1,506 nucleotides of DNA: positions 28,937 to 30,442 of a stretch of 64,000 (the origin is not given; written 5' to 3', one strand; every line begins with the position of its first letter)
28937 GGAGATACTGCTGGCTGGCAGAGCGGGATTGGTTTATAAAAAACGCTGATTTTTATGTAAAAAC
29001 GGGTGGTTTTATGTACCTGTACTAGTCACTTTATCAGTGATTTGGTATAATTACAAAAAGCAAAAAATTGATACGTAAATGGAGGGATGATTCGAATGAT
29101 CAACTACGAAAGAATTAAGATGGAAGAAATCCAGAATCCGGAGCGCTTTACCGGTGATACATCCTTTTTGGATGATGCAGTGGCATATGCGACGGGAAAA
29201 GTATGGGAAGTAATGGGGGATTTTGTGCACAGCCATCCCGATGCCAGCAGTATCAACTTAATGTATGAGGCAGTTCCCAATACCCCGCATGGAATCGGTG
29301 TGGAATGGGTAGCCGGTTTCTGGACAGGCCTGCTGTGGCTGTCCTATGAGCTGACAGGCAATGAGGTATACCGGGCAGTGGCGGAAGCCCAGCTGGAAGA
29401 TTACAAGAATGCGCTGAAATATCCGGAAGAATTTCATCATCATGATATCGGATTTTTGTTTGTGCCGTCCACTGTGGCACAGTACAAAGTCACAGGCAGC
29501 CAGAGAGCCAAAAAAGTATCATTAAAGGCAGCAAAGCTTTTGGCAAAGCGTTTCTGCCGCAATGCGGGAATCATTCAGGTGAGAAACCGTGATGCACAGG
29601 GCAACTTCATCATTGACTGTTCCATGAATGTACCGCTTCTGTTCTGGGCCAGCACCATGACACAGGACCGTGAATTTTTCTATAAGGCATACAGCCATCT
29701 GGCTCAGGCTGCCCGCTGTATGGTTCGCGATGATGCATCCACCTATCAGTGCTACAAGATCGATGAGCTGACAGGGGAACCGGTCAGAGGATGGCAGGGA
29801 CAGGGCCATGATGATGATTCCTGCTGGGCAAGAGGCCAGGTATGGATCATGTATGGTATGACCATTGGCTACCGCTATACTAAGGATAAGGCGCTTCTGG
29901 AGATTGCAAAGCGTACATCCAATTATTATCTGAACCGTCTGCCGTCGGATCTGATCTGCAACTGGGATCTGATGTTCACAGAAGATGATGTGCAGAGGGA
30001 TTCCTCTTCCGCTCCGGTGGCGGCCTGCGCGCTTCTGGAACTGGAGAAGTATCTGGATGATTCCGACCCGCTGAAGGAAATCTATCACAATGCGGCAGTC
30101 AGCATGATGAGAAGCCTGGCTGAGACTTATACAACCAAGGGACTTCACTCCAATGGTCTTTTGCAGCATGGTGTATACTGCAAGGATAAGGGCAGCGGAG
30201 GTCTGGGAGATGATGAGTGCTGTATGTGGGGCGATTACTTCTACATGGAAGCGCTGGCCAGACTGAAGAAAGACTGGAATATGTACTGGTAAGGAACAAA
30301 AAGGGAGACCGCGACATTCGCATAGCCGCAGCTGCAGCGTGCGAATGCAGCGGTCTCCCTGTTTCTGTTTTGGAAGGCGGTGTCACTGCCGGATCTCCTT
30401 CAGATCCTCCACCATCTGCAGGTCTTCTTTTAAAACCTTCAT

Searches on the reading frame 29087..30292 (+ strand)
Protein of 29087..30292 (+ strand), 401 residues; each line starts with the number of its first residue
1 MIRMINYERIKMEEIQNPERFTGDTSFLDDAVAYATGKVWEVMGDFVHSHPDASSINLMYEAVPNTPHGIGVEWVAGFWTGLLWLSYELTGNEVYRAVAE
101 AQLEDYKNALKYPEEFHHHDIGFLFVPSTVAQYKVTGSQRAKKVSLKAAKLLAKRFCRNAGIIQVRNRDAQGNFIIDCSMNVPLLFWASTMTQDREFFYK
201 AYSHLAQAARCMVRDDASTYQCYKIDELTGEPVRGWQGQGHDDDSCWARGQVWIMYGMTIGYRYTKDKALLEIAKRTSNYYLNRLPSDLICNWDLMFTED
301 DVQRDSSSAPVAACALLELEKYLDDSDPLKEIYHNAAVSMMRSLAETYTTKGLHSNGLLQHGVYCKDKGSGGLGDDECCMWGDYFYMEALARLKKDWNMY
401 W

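Call 45: search_protein_families(library=pfam, proteins=[window:29087-30292:+])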
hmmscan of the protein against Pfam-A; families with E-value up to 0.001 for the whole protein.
window:29087-30292:+ (401 aa): 1 family
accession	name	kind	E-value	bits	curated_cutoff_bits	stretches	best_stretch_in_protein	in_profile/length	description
PF07470.19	Glyco_hydro_88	-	3.5e-16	59.6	26.6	1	71-283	26-229/352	Glycosyl Hydrolase Family 88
